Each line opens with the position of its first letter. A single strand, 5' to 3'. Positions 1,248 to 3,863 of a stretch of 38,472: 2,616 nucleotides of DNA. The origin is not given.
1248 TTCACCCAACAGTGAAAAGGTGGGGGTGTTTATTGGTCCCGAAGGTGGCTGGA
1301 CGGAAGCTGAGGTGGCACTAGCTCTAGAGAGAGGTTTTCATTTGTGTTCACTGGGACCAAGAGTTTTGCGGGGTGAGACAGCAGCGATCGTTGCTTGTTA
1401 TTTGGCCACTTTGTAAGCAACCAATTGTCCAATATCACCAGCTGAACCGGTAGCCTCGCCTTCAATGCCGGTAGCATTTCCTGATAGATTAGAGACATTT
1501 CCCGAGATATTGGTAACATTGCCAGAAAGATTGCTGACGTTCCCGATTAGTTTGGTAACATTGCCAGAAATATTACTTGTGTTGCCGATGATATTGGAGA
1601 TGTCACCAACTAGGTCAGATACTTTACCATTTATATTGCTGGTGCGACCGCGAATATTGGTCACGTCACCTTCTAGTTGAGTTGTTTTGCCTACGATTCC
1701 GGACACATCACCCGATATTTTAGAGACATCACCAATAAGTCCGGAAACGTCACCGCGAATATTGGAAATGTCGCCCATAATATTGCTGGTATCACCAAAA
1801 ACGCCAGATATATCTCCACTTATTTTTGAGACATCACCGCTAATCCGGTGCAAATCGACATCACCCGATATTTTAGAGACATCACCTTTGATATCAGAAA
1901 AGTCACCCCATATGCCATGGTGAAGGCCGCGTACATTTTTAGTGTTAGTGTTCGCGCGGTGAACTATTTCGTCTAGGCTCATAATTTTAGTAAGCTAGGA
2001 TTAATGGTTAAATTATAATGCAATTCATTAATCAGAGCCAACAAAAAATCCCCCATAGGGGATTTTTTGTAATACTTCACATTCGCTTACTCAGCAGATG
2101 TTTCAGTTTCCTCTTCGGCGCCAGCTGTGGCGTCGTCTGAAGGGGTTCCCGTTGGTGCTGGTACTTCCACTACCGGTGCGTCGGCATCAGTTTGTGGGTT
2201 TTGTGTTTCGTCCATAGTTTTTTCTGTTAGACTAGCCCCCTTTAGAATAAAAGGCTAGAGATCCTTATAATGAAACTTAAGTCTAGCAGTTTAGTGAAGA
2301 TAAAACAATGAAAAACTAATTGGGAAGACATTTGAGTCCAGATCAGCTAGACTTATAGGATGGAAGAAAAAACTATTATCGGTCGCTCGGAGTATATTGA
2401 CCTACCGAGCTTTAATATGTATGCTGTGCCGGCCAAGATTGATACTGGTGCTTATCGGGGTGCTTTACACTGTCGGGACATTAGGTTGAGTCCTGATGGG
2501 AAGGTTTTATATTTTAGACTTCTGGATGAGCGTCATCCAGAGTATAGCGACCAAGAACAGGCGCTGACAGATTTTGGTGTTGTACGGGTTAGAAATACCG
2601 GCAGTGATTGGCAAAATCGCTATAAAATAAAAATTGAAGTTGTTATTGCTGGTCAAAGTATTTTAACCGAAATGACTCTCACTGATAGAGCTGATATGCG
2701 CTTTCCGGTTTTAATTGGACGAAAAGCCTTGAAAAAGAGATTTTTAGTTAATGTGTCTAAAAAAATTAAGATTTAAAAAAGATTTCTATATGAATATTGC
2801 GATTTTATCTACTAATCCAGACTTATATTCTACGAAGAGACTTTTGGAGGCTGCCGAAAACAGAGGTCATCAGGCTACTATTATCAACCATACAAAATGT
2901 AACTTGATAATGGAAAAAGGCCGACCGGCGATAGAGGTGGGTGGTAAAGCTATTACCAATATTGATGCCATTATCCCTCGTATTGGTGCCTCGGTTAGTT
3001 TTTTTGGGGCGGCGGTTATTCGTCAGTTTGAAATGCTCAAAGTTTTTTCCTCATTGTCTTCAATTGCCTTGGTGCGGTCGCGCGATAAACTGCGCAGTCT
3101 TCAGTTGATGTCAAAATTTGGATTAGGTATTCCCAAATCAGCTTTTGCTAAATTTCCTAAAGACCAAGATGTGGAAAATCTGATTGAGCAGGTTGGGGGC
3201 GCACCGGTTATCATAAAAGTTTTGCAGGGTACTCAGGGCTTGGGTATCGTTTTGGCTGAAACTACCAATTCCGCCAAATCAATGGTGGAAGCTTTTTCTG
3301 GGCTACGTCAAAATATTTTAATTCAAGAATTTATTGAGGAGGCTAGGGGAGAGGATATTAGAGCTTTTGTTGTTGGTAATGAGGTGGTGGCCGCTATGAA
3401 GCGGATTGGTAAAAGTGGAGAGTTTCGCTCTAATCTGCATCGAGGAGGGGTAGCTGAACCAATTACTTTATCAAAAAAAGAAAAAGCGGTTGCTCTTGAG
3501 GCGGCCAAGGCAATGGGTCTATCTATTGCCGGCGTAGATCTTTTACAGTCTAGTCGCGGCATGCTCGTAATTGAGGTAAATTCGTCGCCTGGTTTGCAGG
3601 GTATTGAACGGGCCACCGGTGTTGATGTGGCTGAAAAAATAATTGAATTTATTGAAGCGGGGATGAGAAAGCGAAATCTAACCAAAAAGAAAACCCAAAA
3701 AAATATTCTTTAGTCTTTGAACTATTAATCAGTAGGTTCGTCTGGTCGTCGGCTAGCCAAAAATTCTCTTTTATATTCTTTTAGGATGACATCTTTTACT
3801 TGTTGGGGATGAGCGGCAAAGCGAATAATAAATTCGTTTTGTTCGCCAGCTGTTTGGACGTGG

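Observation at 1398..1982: Cytoplasmic protein built almost entirely of about 23 G-[DN]-[VIT]-[ST]-x-[IL]-x heptads, with no family I can assign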

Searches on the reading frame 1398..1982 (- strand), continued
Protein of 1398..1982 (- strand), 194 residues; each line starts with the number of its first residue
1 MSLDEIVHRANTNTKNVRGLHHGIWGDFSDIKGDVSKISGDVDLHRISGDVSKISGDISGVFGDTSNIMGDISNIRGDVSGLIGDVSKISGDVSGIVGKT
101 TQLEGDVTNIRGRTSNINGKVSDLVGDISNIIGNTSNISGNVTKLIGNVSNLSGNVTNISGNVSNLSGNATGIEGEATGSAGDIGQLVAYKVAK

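Call 62: search_protein_families(library=padloc, proteins=[window:1398-1982:-, P0014, P0010, P0003], max_evalue=0.01)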
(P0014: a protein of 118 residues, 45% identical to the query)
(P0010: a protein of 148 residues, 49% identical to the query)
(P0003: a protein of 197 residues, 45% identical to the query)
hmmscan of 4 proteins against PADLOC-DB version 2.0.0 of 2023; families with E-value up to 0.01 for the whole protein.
window:1398-1982:- (194 aa): 0 families

P0014 (118 aa): 0 families

P0010 (148 aa): 0 families

P0003 (197 aa): 0 families

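Call 81: find_related_loci(query=A2, collection=metagenome_contigs, flank=1500)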
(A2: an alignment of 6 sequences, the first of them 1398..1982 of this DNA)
Query A2 (194 aa) in metagenome_contigs; peptide patterns used: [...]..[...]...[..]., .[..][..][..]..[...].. (x = any residue, [..] = any of these).
546 stretches matched a pattern; 72 encode a relative of the query (tblastn E <= 1e-3); 72 distinct loci.
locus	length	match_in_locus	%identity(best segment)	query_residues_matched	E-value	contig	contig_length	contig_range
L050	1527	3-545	73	9-189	5e-83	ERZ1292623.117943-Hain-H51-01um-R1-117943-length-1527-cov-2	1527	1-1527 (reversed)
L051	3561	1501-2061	70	1-187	9e-78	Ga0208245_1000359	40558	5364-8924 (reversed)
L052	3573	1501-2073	65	1-191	1e-75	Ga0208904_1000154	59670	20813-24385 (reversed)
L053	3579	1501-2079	67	1-194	7e-77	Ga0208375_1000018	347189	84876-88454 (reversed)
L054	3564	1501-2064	61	1-188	1e-65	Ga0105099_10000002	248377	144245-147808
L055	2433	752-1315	61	1-188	4e-66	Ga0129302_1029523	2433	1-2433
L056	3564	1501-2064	62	1-188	1e-64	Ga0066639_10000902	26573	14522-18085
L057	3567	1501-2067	59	3-191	6e-64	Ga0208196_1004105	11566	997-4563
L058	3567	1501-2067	59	3-191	6e-64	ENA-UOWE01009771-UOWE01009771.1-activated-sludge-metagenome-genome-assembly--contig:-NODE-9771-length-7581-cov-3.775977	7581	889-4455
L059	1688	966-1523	59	9-194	5e-65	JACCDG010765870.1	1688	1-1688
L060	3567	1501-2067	60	3-188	2e-62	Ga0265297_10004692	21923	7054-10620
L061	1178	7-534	61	4-188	2e-66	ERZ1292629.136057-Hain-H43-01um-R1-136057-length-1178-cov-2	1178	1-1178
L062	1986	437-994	59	9-194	5e-64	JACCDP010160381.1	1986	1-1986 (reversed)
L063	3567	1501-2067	58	1-189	4e-62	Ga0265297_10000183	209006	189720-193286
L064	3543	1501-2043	60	13-188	6e-61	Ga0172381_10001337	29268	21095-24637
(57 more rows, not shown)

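Call 86: search_dna_similar(query=window:1398-1982:-, collection=phages, mode=protein, max_evalue=0.001, max_rows=20)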
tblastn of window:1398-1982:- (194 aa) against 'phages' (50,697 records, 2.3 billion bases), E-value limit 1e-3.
Records with a match: 7; places in all: 13; records where one place covers at least 80% of the query: 1.
Best place of each record, by identity: <60% 7.
By first word of the organism name: Lactobacillus 5; Caudoviricetes 1; Bacteriophage 1.
By host as written in the record: - 2; Lactobacillus delbrueckii subsp. lactis 2; Lactobacillus sp. 2; Lactobacillus fermentum 1.
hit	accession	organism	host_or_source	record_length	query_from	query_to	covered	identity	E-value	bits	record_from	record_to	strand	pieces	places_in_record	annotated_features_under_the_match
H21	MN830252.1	Lactobacillus phage JNU_P1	Lactobacillus fermentum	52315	16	187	89%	22.8%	8e-5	48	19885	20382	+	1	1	tail fiber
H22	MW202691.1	Caudoviricetes sp.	Manatee Spring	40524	61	169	56%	34.9%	3e-10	64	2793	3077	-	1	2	hypothetical protein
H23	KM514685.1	Lactobacillus phage Ldl1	Lactobacillus delbrueckii subsp. lactis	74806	12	156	75%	26.2%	1e-4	47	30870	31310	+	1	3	adsorption protein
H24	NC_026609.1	Lactobacillus phage Ldl1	Lactobacillus delbrueckii subsp. lactis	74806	12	156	75%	26.2%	1e-4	47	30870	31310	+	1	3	tail protein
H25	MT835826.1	Bacteriophage sp.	human fecal samples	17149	28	124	50%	32.0%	1e-6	54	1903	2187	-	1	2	record has no annotation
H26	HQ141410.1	Lactobacillus phage LF1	Lactobacillus sp.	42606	3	103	52%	26.6%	1e-3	45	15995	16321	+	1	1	tail fiber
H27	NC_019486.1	Lactobacillus phage LF1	Lactobacillus sp.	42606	3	103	52%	26.6%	1e-3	45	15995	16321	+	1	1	virion structural protein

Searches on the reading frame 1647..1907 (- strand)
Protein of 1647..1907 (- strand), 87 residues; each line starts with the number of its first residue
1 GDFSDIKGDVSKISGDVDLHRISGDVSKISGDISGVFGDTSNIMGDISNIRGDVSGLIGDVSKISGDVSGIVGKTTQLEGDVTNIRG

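Call 42: search_solved_structures(query=window:1647-1907:-, max_evalue=10, show_alignments=4)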
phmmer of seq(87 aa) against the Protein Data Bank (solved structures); distinct sequences matched with E-value up to 10: 8.
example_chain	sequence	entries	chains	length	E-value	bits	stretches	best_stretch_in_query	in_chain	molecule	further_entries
8qox_B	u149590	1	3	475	0.035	17.9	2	20-87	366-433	Conserved membrane protein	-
1xn8_A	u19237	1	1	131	0.39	14.6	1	22-75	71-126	Hypothetical protein yqbG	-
1zts_A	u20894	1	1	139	0.42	14.5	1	22-75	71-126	Hypothetical protein yqbG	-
1avy_A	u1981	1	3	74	0.9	13.4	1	38-70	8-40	FIBRITIN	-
9eg6_A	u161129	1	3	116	0.92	13.4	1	27-81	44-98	Caveolae-associated protein 1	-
6gaj_A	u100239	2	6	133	2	12.3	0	28-86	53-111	Outer capsid protein sigma-1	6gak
9wum_A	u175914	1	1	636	2.3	12.1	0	14-51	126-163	AT5G25930 protein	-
9w1s_A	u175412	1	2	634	3.1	11.7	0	14-51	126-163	AT5G25930 protein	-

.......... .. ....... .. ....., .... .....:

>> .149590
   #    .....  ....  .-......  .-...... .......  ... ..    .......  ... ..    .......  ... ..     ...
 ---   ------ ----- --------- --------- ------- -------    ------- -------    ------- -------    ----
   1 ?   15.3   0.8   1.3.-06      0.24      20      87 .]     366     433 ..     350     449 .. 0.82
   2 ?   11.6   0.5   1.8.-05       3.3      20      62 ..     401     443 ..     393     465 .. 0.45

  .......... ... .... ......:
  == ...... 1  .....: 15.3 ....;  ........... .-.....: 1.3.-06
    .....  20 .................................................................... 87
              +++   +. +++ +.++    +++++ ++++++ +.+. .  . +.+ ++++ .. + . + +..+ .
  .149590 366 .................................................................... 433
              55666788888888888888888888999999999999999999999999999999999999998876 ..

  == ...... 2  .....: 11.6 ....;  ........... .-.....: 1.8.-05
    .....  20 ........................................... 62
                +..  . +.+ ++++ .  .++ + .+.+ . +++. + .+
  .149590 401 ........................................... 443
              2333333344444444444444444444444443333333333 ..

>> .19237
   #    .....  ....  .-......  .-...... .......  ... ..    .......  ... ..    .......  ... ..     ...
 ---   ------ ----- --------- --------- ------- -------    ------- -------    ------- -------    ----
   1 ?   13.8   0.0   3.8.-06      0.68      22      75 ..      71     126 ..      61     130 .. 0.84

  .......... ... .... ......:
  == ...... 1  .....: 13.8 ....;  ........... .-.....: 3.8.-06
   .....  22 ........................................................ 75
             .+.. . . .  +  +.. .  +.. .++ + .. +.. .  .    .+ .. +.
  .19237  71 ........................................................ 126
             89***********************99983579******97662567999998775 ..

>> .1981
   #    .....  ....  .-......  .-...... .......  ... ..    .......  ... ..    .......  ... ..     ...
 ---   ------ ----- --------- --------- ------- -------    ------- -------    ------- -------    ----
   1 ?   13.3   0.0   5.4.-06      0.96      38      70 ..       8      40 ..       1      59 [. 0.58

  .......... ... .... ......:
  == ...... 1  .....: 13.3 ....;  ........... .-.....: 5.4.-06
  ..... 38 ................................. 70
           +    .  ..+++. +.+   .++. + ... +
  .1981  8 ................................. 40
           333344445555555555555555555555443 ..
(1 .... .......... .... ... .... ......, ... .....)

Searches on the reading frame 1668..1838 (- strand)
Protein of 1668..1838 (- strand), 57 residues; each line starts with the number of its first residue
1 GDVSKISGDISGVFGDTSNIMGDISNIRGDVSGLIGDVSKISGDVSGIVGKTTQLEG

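Call 78: search_solved_structures(query=A4, max_evalue=10, show_alignments=5)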
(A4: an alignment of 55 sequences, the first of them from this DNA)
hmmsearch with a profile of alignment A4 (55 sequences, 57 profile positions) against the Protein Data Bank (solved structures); distinct sequences matched with E-value up to 10: 22.
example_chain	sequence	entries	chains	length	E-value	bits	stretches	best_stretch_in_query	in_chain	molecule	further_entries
4lin_A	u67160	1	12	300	1.2e-07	34.6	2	11-52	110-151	Tail needle protein gp26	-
8qox_B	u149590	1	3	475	0.00028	23.8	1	8-52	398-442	Conserved membrane protein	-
9eg6_A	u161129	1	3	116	0.0033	20.3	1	5-51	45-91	Caveolae-associated protein 1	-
4zxq_A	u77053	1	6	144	0.015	18.2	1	11-49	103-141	Tail needle protein gp26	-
1avy_A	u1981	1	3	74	0.015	18.2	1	20-54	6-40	FIBRITIN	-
2poh_A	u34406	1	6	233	0.029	17.3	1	11-49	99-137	Head completion protein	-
4zkp_A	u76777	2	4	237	0.03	17.3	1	11-49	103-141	Tail needle protein gp26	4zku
3c9i_A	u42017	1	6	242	0.031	17.2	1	11-49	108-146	Tail needle protein gp26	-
9egn_A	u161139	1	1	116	0.031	17.2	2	5-51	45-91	Caveolae-associated protein 1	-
4qkv_A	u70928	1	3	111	0.041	16.8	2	7-51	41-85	Polymerase I and transcript release factor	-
6r1j_J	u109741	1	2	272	0.078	15.9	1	3-21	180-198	Uncharacterized protein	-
9eiu_A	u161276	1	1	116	0.083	15.9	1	6-41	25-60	Caveolae-associated protein 1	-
6h2d_P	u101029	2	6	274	0.088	15.8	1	3-21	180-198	AhlC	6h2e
6gaj_A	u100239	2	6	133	0.17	14.8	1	4-35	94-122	Outer capsid protein sigma-1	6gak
1aa0_A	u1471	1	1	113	0.2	14.6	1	33-53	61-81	FIBRITIN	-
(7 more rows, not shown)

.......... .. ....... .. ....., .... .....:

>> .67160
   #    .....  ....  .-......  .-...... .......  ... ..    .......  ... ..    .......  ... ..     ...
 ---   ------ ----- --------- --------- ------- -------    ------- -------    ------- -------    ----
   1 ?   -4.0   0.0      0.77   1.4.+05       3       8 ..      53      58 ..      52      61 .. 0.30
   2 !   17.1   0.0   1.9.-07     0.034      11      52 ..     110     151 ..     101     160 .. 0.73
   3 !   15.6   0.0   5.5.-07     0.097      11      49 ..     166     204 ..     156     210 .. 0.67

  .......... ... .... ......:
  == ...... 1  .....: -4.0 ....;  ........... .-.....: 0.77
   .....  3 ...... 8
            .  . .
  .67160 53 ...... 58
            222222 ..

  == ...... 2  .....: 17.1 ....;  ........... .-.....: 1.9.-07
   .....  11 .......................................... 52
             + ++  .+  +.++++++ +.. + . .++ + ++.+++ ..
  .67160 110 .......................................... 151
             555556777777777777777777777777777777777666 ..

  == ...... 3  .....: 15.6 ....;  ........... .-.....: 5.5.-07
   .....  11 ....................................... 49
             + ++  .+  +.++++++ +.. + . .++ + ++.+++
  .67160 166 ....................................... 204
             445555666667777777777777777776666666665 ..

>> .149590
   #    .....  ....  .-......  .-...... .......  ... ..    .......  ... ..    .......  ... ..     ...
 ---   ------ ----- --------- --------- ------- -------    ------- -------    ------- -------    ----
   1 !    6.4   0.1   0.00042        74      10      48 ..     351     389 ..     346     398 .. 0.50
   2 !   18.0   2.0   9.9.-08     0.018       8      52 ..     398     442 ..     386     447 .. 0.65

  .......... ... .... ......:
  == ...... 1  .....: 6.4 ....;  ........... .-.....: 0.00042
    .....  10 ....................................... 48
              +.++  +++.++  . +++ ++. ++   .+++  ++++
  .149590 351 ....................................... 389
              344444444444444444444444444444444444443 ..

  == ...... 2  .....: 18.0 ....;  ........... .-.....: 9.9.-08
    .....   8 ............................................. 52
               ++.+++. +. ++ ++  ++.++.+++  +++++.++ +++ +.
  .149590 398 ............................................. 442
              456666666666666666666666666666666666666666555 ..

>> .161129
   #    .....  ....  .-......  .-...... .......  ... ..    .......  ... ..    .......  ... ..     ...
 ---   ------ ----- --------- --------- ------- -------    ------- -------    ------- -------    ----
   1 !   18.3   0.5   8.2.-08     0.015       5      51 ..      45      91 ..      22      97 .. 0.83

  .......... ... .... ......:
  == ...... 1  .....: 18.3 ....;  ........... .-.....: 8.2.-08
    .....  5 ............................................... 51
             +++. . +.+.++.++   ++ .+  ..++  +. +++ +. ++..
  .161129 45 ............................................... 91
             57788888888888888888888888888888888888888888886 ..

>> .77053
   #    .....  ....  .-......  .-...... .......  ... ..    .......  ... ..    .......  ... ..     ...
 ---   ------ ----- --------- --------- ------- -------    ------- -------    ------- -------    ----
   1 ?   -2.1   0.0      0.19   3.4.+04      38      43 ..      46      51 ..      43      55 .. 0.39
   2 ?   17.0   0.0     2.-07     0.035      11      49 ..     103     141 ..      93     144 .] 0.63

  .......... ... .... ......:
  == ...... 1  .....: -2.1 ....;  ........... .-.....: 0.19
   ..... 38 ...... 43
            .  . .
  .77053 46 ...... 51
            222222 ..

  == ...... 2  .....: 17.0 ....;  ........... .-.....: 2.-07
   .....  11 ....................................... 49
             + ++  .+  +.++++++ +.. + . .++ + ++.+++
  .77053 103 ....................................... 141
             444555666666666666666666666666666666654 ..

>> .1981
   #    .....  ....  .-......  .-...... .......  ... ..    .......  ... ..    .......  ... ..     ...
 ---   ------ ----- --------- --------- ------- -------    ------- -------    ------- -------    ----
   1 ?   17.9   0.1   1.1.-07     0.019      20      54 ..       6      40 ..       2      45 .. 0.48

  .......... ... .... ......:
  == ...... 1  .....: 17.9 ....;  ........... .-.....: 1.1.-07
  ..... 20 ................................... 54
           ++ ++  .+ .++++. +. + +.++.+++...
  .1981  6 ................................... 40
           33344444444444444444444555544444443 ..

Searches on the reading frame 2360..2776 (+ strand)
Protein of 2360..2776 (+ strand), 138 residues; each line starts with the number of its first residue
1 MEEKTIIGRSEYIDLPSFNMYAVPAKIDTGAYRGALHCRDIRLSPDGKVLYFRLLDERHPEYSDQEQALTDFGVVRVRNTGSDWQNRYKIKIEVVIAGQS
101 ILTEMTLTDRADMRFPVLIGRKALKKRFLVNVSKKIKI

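Call 13: search_protein_families(library=pfam, proteins=[window:2360-2776:+], max_evalue=0.001)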
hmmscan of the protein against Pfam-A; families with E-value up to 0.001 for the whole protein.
window:2360-2776:+ (138 aa): 1 family
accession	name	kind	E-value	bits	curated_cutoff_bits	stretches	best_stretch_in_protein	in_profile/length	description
PF05618.17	Zn_protease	-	9.8e-20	71.3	27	1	6-135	1-132/138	Putative ATP-dependent zinc protease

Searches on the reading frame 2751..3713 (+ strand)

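Call 13: search_protein_families(library=pfam, proteins=[window:2751-3713:+], max_evalue=0.001)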
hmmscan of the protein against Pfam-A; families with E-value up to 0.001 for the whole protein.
window:2751-3713:+ (320 aa): 7 families
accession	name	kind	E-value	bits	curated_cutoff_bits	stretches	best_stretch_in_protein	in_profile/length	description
PF08443.16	RimK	-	1e-67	227.8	21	1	111-301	2-188/188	RimK-like ATP-grasp domain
PF18030.7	Rimk_N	-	9.8e-36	122.4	26.4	1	14-107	1-94/94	RimK PreATP-grasp domain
PF02955.21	GSH-S_ATP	-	2.1e-20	73.3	23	1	138-289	21-174/175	Prokaryotic glutathione synthetase, ATP-grasp domain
PF14397.11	ATPgrasp_ST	-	3e-11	43.5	31.4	1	111-240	20-178/278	Sugar-transfer associated ATP-grasp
PF02655.19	ATP-grasp_3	-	6e-08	33.4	23.2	1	112-278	3-155/160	ATP-grasp domain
PF07478.18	Dala_Dala_lig_C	-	2.9e-06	27.4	24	1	125-283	5-179/204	D-ala D-ala ligase C-terminus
PF14398.11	ATPgrasp_YheCD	-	0.00075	19.3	26.8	0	189-239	108-167/255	YheC/D like ATP-grasp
